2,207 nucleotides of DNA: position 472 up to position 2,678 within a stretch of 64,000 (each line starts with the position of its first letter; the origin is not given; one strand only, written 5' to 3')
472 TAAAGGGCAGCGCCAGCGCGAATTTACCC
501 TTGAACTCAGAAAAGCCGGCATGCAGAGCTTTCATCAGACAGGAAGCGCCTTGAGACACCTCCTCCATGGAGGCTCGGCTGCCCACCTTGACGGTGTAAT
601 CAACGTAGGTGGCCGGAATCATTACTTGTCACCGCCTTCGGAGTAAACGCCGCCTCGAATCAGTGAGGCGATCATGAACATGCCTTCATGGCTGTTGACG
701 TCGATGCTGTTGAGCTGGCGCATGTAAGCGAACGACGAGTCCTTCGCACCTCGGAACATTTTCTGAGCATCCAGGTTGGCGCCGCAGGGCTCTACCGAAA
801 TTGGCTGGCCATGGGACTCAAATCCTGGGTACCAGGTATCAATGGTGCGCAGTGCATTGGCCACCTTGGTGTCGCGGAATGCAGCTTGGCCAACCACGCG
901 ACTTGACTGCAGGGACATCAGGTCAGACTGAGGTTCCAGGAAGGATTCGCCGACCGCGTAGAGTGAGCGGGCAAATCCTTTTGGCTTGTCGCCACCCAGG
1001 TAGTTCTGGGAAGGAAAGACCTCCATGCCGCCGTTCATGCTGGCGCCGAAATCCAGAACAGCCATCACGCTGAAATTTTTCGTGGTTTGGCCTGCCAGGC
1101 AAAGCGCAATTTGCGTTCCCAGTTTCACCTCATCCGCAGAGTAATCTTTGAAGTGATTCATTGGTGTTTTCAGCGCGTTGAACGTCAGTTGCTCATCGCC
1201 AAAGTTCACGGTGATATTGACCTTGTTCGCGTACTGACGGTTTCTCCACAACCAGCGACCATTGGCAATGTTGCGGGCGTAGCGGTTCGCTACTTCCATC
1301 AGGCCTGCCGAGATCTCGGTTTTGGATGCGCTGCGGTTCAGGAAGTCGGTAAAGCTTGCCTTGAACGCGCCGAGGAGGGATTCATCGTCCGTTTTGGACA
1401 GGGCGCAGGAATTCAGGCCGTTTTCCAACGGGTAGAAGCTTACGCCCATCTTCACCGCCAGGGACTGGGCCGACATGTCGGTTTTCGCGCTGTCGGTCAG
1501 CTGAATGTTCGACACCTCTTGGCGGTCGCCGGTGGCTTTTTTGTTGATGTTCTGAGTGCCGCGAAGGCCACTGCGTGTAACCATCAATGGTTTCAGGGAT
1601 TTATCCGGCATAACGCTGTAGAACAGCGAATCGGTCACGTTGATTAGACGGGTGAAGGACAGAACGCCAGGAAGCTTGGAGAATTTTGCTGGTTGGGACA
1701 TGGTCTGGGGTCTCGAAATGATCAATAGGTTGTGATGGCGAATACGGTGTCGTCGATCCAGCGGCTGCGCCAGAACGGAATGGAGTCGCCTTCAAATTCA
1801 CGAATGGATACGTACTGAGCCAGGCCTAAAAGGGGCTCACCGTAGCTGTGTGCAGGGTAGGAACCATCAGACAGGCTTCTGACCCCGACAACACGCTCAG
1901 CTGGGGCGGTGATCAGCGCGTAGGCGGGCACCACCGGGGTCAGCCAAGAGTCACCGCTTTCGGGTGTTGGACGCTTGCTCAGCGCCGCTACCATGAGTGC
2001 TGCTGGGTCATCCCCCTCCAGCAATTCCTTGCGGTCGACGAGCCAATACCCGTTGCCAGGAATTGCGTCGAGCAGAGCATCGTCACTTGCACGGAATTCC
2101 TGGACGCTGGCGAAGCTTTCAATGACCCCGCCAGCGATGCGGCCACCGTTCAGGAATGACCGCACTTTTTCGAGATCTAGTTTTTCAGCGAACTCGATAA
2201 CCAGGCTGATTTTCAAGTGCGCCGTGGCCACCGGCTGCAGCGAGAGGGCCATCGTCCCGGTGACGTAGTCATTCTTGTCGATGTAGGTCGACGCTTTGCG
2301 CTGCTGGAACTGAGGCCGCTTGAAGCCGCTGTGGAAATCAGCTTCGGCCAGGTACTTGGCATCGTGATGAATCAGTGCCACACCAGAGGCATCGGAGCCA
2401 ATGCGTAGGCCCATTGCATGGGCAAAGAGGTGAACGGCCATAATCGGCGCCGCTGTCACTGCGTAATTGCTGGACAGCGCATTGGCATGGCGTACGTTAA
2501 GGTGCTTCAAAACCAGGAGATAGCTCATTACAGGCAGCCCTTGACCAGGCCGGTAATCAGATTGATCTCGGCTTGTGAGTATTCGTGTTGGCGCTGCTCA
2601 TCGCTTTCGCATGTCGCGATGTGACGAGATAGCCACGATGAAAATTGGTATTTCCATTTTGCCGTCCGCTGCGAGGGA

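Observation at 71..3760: Orphan type I-F Csy effector cassette (cas8f-cas5f-cas7f-cas6f) with no cas1 and no cas2-3 nuclease-helicase upstream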

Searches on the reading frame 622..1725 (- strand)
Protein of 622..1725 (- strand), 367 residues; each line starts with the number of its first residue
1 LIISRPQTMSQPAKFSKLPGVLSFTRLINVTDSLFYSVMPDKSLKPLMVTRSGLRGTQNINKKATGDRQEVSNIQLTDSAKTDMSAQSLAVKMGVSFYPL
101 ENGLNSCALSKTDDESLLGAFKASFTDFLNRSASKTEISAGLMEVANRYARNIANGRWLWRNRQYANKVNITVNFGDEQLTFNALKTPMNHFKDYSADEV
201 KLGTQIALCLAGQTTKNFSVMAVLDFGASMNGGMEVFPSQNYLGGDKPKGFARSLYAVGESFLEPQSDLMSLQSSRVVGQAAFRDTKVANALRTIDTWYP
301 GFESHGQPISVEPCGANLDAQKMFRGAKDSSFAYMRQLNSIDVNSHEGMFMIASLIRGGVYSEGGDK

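Call 3: search_protein_families(library=pfam, proteins=[window:622-1725:-], max_evalue=0.01)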
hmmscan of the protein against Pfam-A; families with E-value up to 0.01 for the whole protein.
window:622-1725:- (367 aa): 1 family
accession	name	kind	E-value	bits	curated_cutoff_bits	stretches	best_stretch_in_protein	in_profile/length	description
PF09615.15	Cas_Csy3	-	7.9e-59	200.1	25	1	19-362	2-328/328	CRISPR-associated protein (Cas_Csy3)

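Call 4: search_protein_families(library=ncbifam, proteins=[window:622-1725:-], max_evalue=0.01)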
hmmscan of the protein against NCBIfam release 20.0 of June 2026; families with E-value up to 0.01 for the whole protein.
window:622-1725:- (367 aa): 1 family
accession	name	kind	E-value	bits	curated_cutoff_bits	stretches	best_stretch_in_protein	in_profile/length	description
TIGR02566.1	cas_Csy3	equivalog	1.3e-62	212.2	157.55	1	17-365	1-341/341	type I-F CRISPR-associated protein Csy3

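Call 5: search_protein_families(library=padloc, proteins=[window:622-1725:-], max_evalue=0.01)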
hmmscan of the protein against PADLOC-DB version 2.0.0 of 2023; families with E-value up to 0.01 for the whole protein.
window:622-1725:- (367 aa): 4 families
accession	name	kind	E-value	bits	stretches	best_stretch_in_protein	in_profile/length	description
PDLC01290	Cas7f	-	8.4e-68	227.3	1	17-365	1-315/315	CAS-I-F; effector_G7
PDLC01030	Cas7f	-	3.4e-63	212.2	1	17-365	1-341/341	CRISPR type I-F/YPEST-associated protein Csy3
PDLC01629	Cas7f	-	6.1e-61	204.8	1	19-362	2-319/319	CAS-I-F; effector_G7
PDLC01350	Cas7f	-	4.6e-59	198.6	1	18-363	1-315/315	CAS-I-F; effector_G7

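Call 23: find_homologous_proteins(query=window:622-1725:-, max_evalue=1e-10)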
Query window:622-1725:- (367 aa): 4514 proteins with E <= 1e-10 among 6416 candidates; the best 120 are listed.
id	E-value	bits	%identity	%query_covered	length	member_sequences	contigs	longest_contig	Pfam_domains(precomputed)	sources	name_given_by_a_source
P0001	2.4e-228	775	97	98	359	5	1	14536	PF09615.16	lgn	-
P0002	2.4e-183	627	80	98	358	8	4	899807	PF09615.16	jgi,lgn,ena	jgi:CRISPR-associated protein Csy3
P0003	3.3e-182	623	78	98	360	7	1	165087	PF09615.16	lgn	-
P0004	8.8e-182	622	79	98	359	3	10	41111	PF09615.16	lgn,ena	-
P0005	1.5e-180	618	78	98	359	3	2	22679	PF09615.16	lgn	-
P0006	2.0e-174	598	77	96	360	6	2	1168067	PF09615.16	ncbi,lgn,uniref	ncbi:type I-F CRISPR-associated protein Csy3 (plasmid) [Pseudomonas silesiensis]|uniref:type I-F CRI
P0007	8.2e-172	589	74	98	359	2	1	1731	PF09615.16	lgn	-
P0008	6.6e-133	461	61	98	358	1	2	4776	PF09615.16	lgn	-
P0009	2.0e-132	459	62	96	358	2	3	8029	PF09615.16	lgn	-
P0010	3.6e-130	452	61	96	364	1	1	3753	PF09615.16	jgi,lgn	jgi:CRISPR-associated protein Csy3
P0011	6.2e-130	451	61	96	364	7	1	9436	PF09615.16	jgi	jgi:CRISPR-associated protein Csy3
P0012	9.0e-130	451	62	96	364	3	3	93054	PF09615.16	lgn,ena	-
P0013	7.0e-129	448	60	96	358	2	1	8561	PF09615.16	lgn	-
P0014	2.1e-128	446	60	96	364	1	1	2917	PF09615.16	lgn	-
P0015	2.2e-128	446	59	96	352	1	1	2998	PF09615.16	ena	-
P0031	1.3e-114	401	56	96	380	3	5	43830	PF09615.16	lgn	-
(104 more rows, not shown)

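Call 24: find_encoding_contigs(protein=P0002, flank=10000, max_places=3)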
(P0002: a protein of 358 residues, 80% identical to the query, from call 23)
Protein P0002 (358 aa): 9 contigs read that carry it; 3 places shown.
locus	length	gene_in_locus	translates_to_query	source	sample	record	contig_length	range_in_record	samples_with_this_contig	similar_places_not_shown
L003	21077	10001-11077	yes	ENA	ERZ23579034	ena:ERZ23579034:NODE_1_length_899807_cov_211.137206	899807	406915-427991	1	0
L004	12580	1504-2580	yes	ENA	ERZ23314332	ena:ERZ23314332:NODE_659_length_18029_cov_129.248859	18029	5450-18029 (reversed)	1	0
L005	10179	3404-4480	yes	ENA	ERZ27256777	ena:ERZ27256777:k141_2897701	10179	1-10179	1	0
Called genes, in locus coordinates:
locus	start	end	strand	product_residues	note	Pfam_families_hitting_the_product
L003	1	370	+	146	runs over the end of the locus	-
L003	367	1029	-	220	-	-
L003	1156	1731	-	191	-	-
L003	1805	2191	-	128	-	-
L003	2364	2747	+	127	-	-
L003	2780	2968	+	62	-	-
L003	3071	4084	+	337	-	PF14388:DUF4419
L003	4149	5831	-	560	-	-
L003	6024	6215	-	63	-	-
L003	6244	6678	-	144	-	-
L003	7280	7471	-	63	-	-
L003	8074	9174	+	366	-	-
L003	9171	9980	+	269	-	PF09614:Cas_Csy2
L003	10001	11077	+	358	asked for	PF09615:Cas_Csy3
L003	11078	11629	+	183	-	PF09618:Cas_Csy4 (faint)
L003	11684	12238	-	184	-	PF03691:UPF0167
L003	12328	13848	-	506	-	PF04917:Shufflon_N (weak)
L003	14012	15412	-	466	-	PF04917:Shufflon_N (weak)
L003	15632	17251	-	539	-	-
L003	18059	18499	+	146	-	-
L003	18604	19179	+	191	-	-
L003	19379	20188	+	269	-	-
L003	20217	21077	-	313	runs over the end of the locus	PF01148:CTP_transf_1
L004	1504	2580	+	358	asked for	PF09615:Cas_Csy3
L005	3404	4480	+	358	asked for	PF09615:Cas_Csy3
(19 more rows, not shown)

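Call 25: find_encoding_contigs(protein=P0012, flank=10000, max_places=3)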
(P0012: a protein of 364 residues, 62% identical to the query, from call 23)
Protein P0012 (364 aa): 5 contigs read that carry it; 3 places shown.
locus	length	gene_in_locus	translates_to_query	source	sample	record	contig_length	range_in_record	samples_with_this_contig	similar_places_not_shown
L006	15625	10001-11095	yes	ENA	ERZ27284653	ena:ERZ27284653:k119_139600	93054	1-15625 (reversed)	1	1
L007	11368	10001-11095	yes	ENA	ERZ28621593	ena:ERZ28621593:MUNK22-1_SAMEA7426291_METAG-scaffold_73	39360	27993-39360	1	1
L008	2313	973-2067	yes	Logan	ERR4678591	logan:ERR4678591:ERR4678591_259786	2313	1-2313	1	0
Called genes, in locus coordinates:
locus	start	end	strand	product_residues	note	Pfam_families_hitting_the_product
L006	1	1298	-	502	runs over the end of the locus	-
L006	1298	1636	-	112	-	-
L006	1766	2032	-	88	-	-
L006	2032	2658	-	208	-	PF04664:OGFr_N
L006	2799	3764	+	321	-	PF13384:HTH_23 (faint)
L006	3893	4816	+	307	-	PF01844:HNH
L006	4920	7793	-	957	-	PF22590:Cas3-like_C_2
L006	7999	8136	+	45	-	-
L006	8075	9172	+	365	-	-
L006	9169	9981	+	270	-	PF09614:Cas_Csy2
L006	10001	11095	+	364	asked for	PF09615:Cas_Csy3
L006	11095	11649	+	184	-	PF09618:Cas_Csy4 (faint)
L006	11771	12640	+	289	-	PF01867:Cas_Cas1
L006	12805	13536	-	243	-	-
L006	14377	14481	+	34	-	-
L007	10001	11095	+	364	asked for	PF09615:Cas_Csy3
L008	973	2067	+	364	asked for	PF09615:Cas_Csy3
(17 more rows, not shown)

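Call 26: find_encoding_contigs(protein=P0031, flank=10000, max_places=3)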
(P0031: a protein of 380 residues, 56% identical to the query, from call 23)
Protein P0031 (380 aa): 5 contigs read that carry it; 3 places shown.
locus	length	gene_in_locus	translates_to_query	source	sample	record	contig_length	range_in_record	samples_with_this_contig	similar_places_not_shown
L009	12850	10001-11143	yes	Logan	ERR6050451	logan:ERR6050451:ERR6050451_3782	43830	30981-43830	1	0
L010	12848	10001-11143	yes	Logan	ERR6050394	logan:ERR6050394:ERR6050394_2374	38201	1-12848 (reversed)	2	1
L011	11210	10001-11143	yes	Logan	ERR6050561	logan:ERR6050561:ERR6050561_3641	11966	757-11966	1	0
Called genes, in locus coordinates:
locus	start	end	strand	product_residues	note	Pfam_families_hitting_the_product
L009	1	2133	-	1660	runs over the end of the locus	PF08378:NERD, PF00069:Pkinase (faint), PF06293:Kdo (faint), PF01443:Viral_helicase1 (faint), PF13086:AAA_11, PF13245:AAA_19 (weak), PF13604:AAA_30 (faint), PF13087:AAA_12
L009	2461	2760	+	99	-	-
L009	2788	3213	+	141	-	-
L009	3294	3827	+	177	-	PF00293:NUDIX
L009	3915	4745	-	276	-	PF13391:HNH_2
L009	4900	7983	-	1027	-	PF21384:Cas3_I-F_Cas2, PF22590:Cas3-like_C_2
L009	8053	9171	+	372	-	PF09611:Cas_Csy1 (faint)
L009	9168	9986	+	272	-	PF09614:Cas_Csy2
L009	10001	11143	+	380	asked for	PF09615:Cas_Csy3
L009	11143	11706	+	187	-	-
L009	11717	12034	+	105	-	-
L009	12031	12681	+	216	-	PF01867:Cas_Cas1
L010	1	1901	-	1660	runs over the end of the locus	PF08378:NERD, PF00069:Pkinase (faint), PF06293:Kdo (faint), PF01443:Viral_helicase1 (faint), PF13086:AAA_11, PF13245:AAA_19 (weak), PF13604:AAA_30 (faint), PF13087:AAA_12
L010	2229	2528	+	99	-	-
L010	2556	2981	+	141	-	-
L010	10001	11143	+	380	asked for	PF09615:Cas_Csy3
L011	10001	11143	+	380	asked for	PF09615:Cas_Csy3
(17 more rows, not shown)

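Call 31: find_encoding_contigs(protein=P0003, flank=10000, max_places=2)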
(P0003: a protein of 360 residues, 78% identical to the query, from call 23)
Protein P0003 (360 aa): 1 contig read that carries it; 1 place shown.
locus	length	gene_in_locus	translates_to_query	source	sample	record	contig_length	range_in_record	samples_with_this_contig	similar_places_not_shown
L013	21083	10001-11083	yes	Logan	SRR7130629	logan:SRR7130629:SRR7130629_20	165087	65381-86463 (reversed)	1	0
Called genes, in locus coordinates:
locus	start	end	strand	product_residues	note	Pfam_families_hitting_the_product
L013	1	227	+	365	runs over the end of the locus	PF04471:Mrr_cat, PF13156:Mrr_cat_2 (weak), PF22722:NA-iREase1 (weak)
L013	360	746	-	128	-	-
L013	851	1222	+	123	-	-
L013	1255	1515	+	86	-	-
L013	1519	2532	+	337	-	PF14388:DUF4419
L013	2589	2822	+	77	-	-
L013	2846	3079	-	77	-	-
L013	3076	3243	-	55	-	-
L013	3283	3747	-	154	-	-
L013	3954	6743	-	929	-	PF22590:Cas3-like_C_2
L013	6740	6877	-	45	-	-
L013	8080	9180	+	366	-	-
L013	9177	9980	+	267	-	PF09614:Cas_Csy2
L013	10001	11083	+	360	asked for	PF09615:Cas_Csy3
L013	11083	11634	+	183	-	PF09618:Cas_Csy4 (faint)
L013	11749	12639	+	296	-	-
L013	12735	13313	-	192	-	-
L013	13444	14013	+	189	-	-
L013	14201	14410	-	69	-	-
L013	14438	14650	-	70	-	PF11848:DUF3368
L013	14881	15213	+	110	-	-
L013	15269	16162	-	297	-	-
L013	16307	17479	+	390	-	-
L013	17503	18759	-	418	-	PF00817:IMS, PF11799:IMS_C, PF13438:DUF4113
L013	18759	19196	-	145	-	PF00717:Peptidase_S24 (weak)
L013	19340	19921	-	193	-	-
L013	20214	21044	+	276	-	-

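Call 32: find_encoding_contigs(protein=P0004, flank=10000, max_places=3)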
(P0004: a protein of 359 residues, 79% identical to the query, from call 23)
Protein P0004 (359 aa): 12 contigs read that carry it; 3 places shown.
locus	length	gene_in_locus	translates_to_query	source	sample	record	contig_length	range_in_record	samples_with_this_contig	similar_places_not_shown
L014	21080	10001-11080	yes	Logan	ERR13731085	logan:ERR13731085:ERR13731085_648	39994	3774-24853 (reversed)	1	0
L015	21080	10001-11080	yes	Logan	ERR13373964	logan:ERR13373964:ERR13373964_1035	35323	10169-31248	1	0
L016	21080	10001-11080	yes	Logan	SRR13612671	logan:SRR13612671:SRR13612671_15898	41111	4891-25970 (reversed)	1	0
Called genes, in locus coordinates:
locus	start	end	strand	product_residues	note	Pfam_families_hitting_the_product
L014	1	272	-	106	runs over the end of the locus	PF14213:DUF4325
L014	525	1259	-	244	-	-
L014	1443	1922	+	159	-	-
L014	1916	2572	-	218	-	-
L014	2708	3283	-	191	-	-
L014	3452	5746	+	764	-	PF03235:GmrSD_N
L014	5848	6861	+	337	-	PF14388:DUF4419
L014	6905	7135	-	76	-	-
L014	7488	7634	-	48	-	-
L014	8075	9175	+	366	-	-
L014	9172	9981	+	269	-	PF09614:Cas_Csy2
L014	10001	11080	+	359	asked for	PF09615:Cas_Csy3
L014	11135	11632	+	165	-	PF09618:Cas_Csy4 (faint)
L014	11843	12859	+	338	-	-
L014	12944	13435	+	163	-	-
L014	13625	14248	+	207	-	PF03692:CxxCxxCC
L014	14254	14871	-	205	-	PF12694:cpYpsA (faint)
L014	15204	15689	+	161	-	-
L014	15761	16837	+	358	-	PF01844:HNH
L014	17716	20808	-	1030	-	PF21384:Cas3_I-F_Cas2, PF22590:Cas3-like_C_2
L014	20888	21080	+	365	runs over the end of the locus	-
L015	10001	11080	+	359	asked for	PF09615:Cas_Csy3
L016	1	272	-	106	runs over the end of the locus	PF14213:DUF4325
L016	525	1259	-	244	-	-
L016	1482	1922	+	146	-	-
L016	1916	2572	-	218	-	-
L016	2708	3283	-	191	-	-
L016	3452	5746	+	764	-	PF03235:GmrSD_N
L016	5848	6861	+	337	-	PF14388:DUF4419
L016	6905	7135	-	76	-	-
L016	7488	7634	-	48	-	-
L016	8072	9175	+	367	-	-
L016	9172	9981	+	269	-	PF09614:Cas_Csy2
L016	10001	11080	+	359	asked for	PF09615:Cas_Csy3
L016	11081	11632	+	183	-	PF09618:Cas_Csy4 (faint)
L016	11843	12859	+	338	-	-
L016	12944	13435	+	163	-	-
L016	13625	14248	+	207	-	PF03692:CxxCxxCC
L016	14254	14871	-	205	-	PF12694:cpYpsA (faint)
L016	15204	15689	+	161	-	-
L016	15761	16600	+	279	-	-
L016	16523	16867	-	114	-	-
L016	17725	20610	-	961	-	PF22590:Cas3-like_C_2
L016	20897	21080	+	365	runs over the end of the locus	-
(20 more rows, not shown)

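Call 83: search_dna_similar(query=window:622-1725:-, collection=plasmids, mode=protein, max_evalue=1e-60, max_rows=40)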
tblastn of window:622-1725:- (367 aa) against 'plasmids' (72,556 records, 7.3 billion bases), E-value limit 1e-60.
Records with a match: 4; places in all: 4; records where one place covers at least 80% of the query: 4.
Best place of each record, by identity: 60-80% 1; <60% 3.
By first word of the organism name: Acinetobacter 2; Pseudomonas 1; Allochromatium 1.
By predicted mobility (MOB-suite, as given by PLSDB): non-mobilizable 2; mobilizable 2.
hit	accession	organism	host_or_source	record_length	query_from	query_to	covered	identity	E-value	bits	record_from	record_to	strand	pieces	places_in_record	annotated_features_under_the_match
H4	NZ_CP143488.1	Pseudomonas silesiensis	single cell,landfill for plastics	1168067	15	367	96%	76.8%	3e-180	561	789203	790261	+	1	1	record has no annotation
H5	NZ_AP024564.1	Allochromatium tepidum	-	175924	11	364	96%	44.7%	4e-86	291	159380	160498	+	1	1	csy3: type I-F CRISPR-associated protein Csy3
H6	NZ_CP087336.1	Acinetobacter baumannii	Homo sapiens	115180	15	364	95%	45.2%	2e-77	266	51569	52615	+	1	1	csy3: type I-F CRISPR-associated protein Csy3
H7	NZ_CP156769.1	Acinetobacter sp. ANC 7974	cattle,whole organism,cattle feces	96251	7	364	98%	43.5%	2e-77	266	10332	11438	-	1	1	csy3: type I-F CRISPR-associated protein Csy3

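Call 105: search_protein_families(library=pfam, proteins=[L013:3954-6743:-, L009:4900-7983:-, L013:11749-12639:+], max_evalue=0.01)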
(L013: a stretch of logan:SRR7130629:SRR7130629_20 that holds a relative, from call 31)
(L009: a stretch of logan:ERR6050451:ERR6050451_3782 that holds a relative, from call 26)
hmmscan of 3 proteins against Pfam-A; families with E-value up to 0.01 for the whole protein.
L013:3954-6743:- (929 aa): 3 families
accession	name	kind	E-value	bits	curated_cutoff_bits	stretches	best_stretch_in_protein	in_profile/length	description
PF22590.2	Cas3-like_C_2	-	1.6e-25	89.9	27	1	593-714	4-105/106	CRISPR-associated nuclease/helicase Cas3, C-terminal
PF00270.35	DEAD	-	0.00023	21.4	26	0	293-359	17-88/167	DEAD/DEAH box helicase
PF18019.7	Cas3_HD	-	0.0032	18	23.1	1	22-119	50-129/207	Cas3, HD domain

L009:4900-7983:- (1027 aa): 3 families
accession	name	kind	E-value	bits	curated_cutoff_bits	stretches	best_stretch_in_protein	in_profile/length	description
PF21384.2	Cas3_I-F_Cas2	-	3.3e-25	88.5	27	1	1-78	1-78/79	CRISPR-associated nuclease/helicase Cas3, I-F/YPEST, Cas2 domain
PF22590.2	Cas3-like_C_2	-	4.6e-24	85.2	27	1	698-819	3-105/106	CRISPR-associated nuclease/helicase Cas3, C-terminal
PF00270.35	DEAD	-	7.3e-05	23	26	0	397-467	17-92/167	DEAD/DEAH box helicase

L013:11749-12639:+ (296 aa): 0 families

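Call 107: search_protein_families(library=phrogs, proteins=[L003:6244-6678:-, L013:3283-3747:-, L013:11749-12639:+], max_evalue=0.01)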
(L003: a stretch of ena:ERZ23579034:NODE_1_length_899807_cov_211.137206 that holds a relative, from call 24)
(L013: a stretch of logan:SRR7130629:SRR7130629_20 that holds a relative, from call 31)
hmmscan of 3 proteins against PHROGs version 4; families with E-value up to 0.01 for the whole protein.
L003:6244-6678:- (144 aa): 0 families

L013:3283-3747:- (154 aa): 0 families

L013:11749-12639:+ (296 aa): 0 families

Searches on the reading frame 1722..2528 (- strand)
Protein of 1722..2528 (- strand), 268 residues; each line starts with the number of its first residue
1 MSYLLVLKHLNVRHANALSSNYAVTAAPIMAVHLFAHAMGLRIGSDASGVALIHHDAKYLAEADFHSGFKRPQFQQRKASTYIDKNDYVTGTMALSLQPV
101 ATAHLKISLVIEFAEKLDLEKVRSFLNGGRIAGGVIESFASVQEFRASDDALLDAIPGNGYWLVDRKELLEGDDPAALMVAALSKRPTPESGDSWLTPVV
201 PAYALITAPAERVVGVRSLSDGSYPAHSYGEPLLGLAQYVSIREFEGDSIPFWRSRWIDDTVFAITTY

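Call 3: search_protein_families(library=pfam, proteins=[window:1722-2528:-], max_evalue=0.01)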
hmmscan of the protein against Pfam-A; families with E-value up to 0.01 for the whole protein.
window:1722-2528:- (268 aa): 1 family
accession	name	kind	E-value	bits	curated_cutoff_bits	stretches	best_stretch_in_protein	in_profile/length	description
PF09614.15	Cas_Csy2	-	8.9e-12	45.3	25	1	5-171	1-177/296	CRISPR-associated protein (Cas_Csy2)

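Call 4: search_protein_families(library=ncbifam, proteins=[window:1722-2528:-], max_evalue=0.01)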
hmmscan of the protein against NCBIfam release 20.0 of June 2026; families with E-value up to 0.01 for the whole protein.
window:1722-2528:- (268 aa): 1 family
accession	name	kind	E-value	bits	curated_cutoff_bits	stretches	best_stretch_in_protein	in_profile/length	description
TIGR02565.1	cas_Csy2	equivalog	9.3e-16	58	154.1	1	4-171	1-176/296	type I-F CRISPR-associated protein Csy2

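Call 5: search_protein_families(library=padloc, proteins=[window:1722-2528:-], max_evalue=0.01)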
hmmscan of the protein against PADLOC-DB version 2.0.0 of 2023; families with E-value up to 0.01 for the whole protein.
window:1722-2528:- (268 aa): 7 families
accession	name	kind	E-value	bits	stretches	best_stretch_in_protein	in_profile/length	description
PDLC01289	Cas5f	-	4.1e-27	93.8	1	4-265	1-259/260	CAS-I-F; effector_G5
PDLC01349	Cas5f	-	7.5e-26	89.6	1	5-264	1-252/254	CAS-I-F; effector_G5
PDLC01029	Cas5f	-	2.5e-16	58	1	4-171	1-176/296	CRISPR type I-F/YPEST-associated protein Csy2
PDLC01628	Cas5f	-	7.1e-14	50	1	5-255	1-266/277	CAS-I-F; effector_G5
PDLC01199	Cas5f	-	1.5e-11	42.2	1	5-255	3-229/241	CAS-I-F; effector_G5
PDLC01792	Cas85f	-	2.8e-07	27.2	1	5-241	427-649/681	-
PDLC01793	Cas85f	-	2.9e-06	23.9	1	5-257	388-618/631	-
